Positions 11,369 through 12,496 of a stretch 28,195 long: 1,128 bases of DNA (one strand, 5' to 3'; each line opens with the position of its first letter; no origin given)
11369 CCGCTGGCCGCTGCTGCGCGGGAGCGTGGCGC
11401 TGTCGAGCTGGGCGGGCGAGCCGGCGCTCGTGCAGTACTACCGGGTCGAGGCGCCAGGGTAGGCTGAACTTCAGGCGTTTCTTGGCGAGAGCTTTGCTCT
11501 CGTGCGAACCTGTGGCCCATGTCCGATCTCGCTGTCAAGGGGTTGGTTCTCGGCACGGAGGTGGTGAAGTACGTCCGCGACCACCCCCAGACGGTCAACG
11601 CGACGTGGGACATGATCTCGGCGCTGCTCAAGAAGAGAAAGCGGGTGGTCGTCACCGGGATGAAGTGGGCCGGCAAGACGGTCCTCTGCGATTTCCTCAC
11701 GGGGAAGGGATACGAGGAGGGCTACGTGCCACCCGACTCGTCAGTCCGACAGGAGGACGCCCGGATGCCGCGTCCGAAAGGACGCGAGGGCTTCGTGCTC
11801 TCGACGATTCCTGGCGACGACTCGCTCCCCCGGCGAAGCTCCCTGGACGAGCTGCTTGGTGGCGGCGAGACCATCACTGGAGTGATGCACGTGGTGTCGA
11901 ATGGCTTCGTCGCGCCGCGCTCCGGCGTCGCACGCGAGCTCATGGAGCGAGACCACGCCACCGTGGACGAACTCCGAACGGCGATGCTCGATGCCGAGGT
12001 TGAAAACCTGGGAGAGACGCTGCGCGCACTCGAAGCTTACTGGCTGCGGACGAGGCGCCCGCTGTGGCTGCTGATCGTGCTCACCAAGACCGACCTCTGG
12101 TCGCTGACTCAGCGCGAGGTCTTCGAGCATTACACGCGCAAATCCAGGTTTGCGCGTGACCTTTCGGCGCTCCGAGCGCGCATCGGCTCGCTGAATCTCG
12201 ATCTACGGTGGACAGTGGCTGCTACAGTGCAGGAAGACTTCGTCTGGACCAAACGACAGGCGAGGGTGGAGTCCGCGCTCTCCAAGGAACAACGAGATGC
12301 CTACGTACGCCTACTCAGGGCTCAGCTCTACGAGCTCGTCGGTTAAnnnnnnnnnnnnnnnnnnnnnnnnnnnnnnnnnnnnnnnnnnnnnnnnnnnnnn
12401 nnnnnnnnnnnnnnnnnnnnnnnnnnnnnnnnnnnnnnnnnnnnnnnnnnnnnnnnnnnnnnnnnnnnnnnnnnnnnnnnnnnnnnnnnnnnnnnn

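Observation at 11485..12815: Low-GC (about 53-62%) two-gene islet in a 72% GC chromosome: GTPase-like P-loop protein plus small 2-TM protein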

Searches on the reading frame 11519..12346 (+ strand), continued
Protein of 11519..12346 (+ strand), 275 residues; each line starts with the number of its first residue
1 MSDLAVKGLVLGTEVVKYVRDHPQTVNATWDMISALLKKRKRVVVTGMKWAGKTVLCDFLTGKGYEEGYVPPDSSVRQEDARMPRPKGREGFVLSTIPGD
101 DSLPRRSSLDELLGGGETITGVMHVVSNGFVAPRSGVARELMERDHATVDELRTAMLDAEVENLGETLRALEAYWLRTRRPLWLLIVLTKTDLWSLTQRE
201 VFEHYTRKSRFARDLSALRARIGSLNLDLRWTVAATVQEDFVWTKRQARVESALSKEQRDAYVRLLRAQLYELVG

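Call 93: find_encoding_contigs(protein=P0117, flank=8000, max_places=3)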
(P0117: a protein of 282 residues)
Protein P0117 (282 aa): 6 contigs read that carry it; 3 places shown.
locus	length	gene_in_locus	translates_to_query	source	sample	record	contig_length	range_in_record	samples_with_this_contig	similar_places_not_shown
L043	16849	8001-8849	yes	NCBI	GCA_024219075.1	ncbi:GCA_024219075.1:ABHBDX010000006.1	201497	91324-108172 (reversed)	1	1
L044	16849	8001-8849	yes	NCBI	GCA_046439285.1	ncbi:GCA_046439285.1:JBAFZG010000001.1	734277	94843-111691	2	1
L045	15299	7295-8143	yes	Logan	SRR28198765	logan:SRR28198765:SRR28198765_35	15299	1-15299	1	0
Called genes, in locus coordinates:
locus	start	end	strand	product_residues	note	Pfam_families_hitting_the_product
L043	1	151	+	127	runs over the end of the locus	PF11782:DUF3319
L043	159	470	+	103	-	PF01253:SUI1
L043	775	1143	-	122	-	PF12472:DUF3693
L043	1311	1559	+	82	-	-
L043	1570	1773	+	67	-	-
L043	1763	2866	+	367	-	PF02486:Rep_trans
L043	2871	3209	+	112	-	PF06950:DUF1293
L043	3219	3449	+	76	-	-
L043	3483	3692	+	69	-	-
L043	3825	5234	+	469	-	-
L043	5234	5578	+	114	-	PF10734:DUF2523 (weak)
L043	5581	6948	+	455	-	PF05707:Zot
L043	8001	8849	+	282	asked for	-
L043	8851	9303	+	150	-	-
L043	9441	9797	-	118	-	-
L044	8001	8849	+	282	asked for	-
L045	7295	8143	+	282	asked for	-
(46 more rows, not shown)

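Call 94: find_encoding_contigs(protein=P0148, flank=8000, max_places=3)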
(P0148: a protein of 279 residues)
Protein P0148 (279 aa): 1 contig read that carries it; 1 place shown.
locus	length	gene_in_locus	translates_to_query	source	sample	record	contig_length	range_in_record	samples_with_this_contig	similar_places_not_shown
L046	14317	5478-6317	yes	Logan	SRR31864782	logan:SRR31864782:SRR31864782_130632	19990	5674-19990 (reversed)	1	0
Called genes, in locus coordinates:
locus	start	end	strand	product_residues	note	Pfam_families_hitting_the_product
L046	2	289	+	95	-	?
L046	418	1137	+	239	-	PF00106:adh_short, PF08659:KR, PF13561:adh_short_C2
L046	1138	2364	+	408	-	PF00109:ketoacyl-synt, PF02801:Ketoacyl-synt_C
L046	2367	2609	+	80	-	PF00550:PP-binding (weak)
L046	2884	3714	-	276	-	-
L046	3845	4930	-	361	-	PF13620:CarboxypepD_reg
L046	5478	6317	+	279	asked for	PF01926:MMR_HSR1 (weak)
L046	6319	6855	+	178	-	-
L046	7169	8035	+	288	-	PF03279:Lip_A_acyltrans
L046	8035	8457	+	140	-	PF13279:4HBT_2, PF03061:4HBT (weak)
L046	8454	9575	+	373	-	PF00109:ketoacyl-synt, PF08545:ACP_syn_III (weak), PF02801:Ketoacyl-synt_C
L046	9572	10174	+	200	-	-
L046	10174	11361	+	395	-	PF00109:ketoacyl-synt, PF00108:Thiolase_N (faint), PF02801:Ketoacyl-synt_C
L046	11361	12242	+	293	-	PF00109:ketoacyl-synt (weak), PF13723:Ketoacyl-synt_2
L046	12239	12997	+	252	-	PF01522:Polysacc_deac_1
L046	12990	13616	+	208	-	PF03548:LolA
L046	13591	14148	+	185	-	-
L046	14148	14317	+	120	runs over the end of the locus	PF22818:ApeI-like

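Call 95: find_encoding_contigs(protein=P0073, flank=8000, max_places=3)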
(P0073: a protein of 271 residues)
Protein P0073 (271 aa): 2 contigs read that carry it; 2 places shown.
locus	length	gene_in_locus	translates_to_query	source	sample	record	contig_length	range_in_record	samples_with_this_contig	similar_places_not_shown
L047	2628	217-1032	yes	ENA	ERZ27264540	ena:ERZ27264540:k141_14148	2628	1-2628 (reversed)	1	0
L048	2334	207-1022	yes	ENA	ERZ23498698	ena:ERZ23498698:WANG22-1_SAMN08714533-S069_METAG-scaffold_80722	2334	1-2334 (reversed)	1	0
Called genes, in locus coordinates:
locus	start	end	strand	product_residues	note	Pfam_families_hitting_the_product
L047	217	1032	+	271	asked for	-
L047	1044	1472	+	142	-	-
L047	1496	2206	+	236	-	PF01209:Ubie_methyltran, PF13489:Methyltransf_23, PF13847:Methyltransf_31, PF08241:Methyltransf_11, PF08242:Methyltransf_12, PF13649:Methyltransf_25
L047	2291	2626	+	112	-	?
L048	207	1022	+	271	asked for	-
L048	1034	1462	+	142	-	-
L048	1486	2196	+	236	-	PF01209:Ubie_methyltran, PF13489:Methyltransf_23, PF13847:Methyltransf_31, PF08241:Methyltransf_11, PF08242:Methyltransf_12, PF13649:Methyltransf_25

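Call 97: search_dna_similar(query=P0117, collection=phages, mode=protein, max_evalue=0.001)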
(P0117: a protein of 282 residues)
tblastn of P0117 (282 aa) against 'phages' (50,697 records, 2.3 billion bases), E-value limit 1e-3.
No match.

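Call 100: search_protein_families(library=pfam, proteins=[L010:1-1233:+, L010:3863-4909:+, L010:4863-5462:+, L010:5491-6030:+, L010:6470-6844:+, L010:7385-7933:-, L008:5225-5659:-, L008:7318-8727:-, L011:4694-5917:+, L011:7510-8352:+], max_evalue=0.001)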
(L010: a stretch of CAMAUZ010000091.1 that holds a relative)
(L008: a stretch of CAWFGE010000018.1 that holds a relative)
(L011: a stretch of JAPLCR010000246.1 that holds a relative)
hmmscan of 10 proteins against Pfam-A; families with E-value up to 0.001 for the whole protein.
L010:1-1233:+ (410 aa): 1 family
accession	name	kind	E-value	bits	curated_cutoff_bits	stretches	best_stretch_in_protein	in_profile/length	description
PF01964.24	ThiC_Rad_SAM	-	2.9e-171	570.3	25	1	1-371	50-419/420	Radical SAM ThiC family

L010:3863-4909:+ (348 aa): 0 families

L010:4863-5462:+ (199 aa): 1 family
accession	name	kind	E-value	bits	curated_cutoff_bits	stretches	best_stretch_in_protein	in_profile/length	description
PF01964.24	ThiC_Rad_SAM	-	4.8e-51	174.3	25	1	35-160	299-419/420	Radical SAM ThiC family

L010:5491-6030:+ (179 aa): 1 family
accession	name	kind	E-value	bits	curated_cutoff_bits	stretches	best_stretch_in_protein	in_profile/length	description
PF08843.17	AbiEii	-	0.00078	19.9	22.5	0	22-59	15-55/238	Nucleotidyl transferase AbiEii toxin, Type IV TA system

L010:6470-6844:+ (124 aa): 1 family
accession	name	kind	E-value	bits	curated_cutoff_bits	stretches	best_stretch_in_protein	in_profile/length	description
PF14066.11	DUF4256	-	1.7e-23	83.5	27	1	16-94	1-81/173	Protein of unknown function (DUF4256)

L010:7385-7933:- (182 aa): 0 families

L008:5225-5659:- (144 aa): 0 families

L008:7318-8727:- (469 aa): 1 family
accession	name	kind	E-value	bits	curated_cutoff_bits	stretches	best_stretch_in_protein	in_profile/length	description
PF07394.17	DUF1501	-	3.9e-93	313.2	27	1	55-465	2-387/390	Protein of unknown function (DUF1501)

L011:4694-5917:+ (407 aa): 2 families
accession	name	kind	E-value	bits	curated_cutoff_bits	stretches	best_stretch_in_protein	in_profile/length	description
PF00202.27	Aminotran_3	-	6.5e-120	400.9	30.5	1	33-404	10-401/403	Aminotransferase class-III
PF01212.27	Beta_elim_lyase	-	0.00041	20.2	27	1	91-234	31-168/288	Beta-eliminating lyase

L011:7510-8352:+ (280 aa): 4 families
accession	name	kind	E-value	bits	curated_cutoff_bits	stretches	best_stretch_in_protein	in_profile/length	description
PF07859.19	Abhydrolase_3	-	1.3e-12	48.4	25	1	91-192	23-109/210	alpha/beta hydrolase fold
PF20434.5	BD-FAE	-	8.4e-12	45.5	26.8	1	55-167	2-112/215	BD-FAE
PF01738.24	DLH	-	0.00025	21.1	21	0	136-253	89-193/217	Dienelactone hydrolase family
PF00326.27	Peptidase_S9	-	0.00064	19.7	22.6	0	93-162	10-82/213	Prolyl oligopeptidase family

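Call 101: find_related_loci(query=A4, collection=viral_contigs, flank=8000)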
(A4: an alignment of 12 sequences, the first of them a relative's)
Query A4 (278 aa) in viral_contigs; peptide patterns used: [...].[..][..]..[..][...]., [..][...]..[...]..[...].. (x = any residue, [..] = any of these).
62 stretches matched a pattern, but none encodes a relative of the query by tblastn (E <= 1e-3).

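Call 103: search_dna_similar(query=P0117, collection=plasmids, mode=protein, max_evalue=0.00001, max_rows=30)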
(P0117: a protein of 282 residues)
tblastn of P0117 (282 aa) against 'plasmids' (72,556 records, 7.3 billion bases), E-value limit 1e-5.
Records with a match: 3; places in all: 3; records where one place covers at least 80% of the query: 2.
Best place of each record, by identity: <60% 3.
By first word of the organism name: Hymenobacter 1; Georgenia 1; Streptomyces 1.
By predicted mobility (MOB-suite, as given by PLSDB): non-mobilizable 3.
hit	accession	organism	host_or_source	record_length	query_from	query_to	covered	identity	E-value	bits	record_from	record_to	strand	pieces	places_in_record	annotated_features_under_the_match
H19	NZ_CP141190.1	Hymenobacter sp. GOD-10R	single cell,Crepidiastrum sonchifolium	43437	12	256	87%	39.2%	4e-54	195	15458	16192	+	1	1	GTPase domain-containing protein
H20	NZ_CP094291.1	Georgenia sp. TF02-10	microbe culture isolated from granite ...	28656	45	276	82%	28.8%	7e-11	70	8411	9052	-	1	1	GTPase domain-containing protein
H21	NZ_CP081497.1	Streptomyces sp. BHT-5-2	whole organism,plant soil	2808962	37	241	73%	27.9%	2e-6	56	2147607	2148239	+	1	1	none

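Call 104: search_dna_similar(query=P0001, collection=plasmids, mode=protein, max_evalue=0.00001, max_rows=30)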
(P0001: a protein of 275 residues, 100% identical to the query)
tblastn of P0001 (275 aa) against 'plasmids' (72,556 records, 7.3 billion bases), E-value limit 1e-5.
Records with a match: 2; places in all: 2; records where one place covers at least 80% of the query: 2.
Best place of each record, by identity: <60% 2.
By first word of the organism name: Georgenia 1; Hymenobacter 1.
By predicted mobility (MOB-suite, as given by PLSDB): non-mobilizable 2.
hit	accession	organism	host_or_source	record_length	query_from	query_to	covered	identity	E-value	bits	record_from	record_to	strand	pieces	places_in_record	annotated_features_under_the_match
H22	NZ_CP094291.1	Georgenia sp. TF02-10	microbe culture isolated from granite ...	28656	43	275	85%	29.8%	1e-13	78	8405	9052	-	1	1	GTPase domain-containing protein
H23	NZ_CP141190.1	Hymenobacter sp. GOD-10R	single cell,Crepidiastrum sonchifolium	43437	22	244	81%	27.2%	2e-15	83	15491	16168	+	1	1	GTPase domain-containing protein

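Call 113: find_encoding_contigs(protein=P0138, flank=8000, max_places=3)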
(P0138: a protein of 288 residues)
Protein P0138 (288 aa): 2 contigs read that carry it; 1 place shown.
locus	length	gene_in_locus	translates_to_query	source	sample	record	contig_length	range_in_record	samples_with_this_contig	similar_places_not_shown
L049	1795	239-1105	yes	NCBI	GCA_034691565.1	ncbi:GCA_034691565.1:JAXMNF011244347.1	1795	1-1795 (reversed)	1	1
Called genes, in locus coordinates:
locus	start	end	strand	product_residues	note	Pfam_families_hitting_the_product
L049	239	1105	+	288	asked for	-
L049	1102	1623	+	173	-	-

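Call 114: find_encoding_contigs(protein=P0029, flank=8000, max_places=3)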
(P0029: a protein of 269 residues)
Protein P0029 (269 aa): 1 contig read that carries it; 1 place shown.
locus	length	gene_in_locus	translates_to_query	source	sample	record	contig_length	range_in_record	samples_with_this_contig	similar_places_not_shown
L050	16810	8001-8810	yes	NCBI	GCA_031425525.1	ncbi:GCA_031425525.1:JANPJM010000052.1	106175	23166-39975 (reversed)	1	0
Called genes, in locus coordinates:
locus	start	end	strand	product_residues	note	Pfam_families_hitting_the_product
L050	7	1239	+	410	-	PF13439:Glyco_transf_4, PF13579:Glyco_trans_4_4, PF13692:Glyco_trans_1_4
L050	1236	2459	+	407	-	PF13506:Glyco_transf_21, PF00535:Glycos_transf_2, PF13641:Glyco_tranf_2_3, PF13632:Glyco_trans_2_3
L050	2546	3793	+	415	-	PF00926:DHBP_synthase, PF00925:GTP_cyclohydro2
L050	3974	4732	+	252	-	-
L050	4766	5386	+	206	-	PF13302:Acetyltransf_3, PF00583:Acetyltransf_1 (weak)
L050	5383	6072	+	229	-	PF07099:DUF1361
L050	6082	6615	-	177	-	PF08922:DUF1905 (faint), PF13376:OmdA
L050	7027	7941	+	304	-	PF13620:CarboxypepD_reg, PF13715:CarbopepD_reg_2 (weak)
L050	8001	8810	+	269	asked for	PF03308:MeaB (weak), PF01926:MMR_HSR1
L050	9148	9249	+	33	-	-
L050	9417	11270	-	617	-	PF05693:Glycogen_syn, PF13692:Glyco_trans_1_4 (faint), PF00534:Glycos_transf_1 (weak), PF20706:GT4-conflict (weak)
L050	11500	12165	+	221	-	-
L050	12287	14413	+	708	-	PF18962:Por_Secre_tail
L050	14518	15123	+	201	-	PF06175:MiaE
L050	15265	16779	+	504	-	-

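Call 115: find_encoding_contigs(protein=P0108, flank=8000, max_places=3)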
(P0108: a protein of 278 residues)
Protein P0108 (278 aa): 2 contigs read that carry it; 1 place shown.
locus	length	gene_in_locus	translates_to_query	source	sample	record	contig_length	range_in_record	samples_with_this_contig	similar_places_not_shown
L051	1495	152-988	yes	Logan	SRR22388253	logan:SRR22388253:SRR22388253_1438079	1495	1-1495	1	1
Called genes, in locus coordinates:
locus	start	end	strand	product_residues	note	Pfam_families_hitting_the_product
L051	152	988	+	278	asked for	PF01926:MMR_HSR1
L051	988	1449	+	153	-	-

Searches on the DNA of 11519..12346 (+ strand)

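Call 96: search_dna_similar(query=L043:700-9400:+, collection=phages, mode=near, max_rows=15)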
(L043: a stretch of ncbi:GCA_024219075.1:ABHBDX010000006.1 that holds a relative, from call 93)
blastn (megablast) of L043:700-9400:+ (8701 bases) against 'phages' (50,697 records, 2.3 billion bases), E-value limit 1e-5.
Records with a match: 80; places in all: 80; records where one place covers at least 80% of the query: 0.
Best place of each record, by identity: 90-95% 14; 80-90% 35; 60-80% 31.
By first word of the organism name: Vibrio 52; Affertcholeramvirus 26; Fibrovirus 2.
By host as written in the record: Vibrio cholerae O1 biovar El tor 11; - 9; Vibrio cholerae 6; Vibrio cholerae O1 biovar El Tor 4; Vibrio cholerae O139 3; Vibrio cholerae str. 10E09PW02 2; Vibrio cholerae O139 strain ND1 2; Vibrio cholerae O139 strain BO4 2; and 30 more.
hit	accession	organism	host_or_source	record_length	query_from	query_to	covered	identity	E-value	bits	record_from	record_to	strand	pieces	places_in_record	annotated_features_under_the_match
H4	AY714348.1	Vibrio phage KSF1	-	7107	832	6993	65%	92.4%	0e+0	8006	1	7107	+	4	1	ORF IX: Zot-like protein | ORF I: putative replication protein | ORF V: hypothetical protein | ORF VIII: hypothetical protein | ORF II: putative ssDNA binding protein | and 7 other names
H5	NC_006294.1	Vibrio phage KSF1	Vibrio cholerae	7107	832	6993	65%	92.4%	0e+0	8006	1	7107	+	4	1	putative assembly protein | DNA replication initiation protein | hypothetical protein (x10)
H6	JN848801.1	Vibrio phage VCY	Vibrio cholerae str. 10E09PW02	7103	75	6439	50%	79.4%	0e+0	3000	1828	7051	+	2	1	minor capsid protein | Zot-like protein | hypothetical protein (x6)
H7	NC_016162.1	Vibrio phage VCY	Vibrio cholerae str. 10E09PW02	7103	75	6439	50%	79.4%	0e+0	3000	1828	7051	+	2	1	minor capsid protein | Zot-like protein | hypothetical protein (x6)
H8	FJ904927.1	Vibrio phage VEJ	Vibrio cholerae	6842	107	6804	32%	91.4%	0e+0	3750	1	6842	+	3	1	minor capsid protein | putative assembly protein | rolling circle replication protein | intergenic region 1 | intergenic region 2 | and 8 other names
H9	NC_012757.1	Vibrio phage VEJ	Vibrio cholerae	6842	107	6804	32%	91.4%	0e+0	3750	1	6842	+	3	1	minor capsid protein | putative assembly protein | rolling circle replication protein | intergenic region 1 | intergenic region 2 | and 8 other names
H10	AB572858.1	Vibrio phage ND1-fs1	Vibrio cholerae O139 strain ND1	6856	107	6804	32%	90.9%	0e+0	3677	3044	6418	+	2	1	rstA: RstA protein | hypothetical protein (x3) | putative transcriptional regulator LysR family protein | rstB: RstB protein | DNA primase | and 3 other names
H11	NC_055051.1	Vibrio phage ND1-fs1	Vibrio cholerae O139 strain ND1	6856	107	6804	32%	90.9%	0e+0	3677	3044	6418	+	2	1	rstA: RstA protein | hypothetical protein (x4) | putative transcriptional regulator LysR family protein | rstB: RstB protein | DNA primase | and 2 other names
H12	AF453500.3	Vibrio phage VSK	Vibrio cholerae O139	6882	107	6804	32%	89.0%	0e+0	3379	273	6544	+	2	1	orf368: rep-VSK | orf302: memb3 | orf243: VSK tox2 | orf208: memb2 | orf145: VSK-tox1 | and 8 other names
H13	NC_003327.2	Vibrio phage VSK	Vibrio cholerae O139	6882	107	6804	32%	89.0%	0e+0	3379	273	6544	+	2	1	DNA replication initiation protein | memb3 | VSK tox2 | memb2 | VSK-tox1 | and 5 other names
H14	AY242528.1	Vibrio phage VGJ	-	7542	107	6804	31%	90.7%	0e+0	3529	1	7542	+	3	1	orf493: putative adsorption protein | orf384: putative assembly protein | orf359: rolling circle replication protein | distinctive region | orf154: putative regulator protein | and 10 other names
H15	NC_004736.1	Vibrio phage VGJ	Vibrio cholerae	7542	107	6804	31%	90.7%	0e+0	3529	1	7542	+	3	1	putative adsorption protein | putative assembly protein | DNA replication initiation protein | distinctive region | hypothetical protein (x7) | and 4 other names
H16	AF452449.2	Vibrio phage VSKK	Vibrio cholerae O139 strain BO4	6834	122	6678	30%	90.3%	0e+0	3414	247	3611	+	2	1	putative replication protein | hypothetical protein (x2) | zot-like protein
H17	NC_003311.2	Vibrio phage VSKK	Vibrio cholerae O139 strain BO4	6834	122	6678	30%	90.3%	0e+0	3414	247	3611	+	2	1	putative replication protein | hypothetical protein (x2) | zot-like protein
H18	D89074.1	Fibrovirus fs1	-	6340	545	6945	28%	92.1%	0e+0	3432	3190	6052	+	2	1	hypothetical protein (x9)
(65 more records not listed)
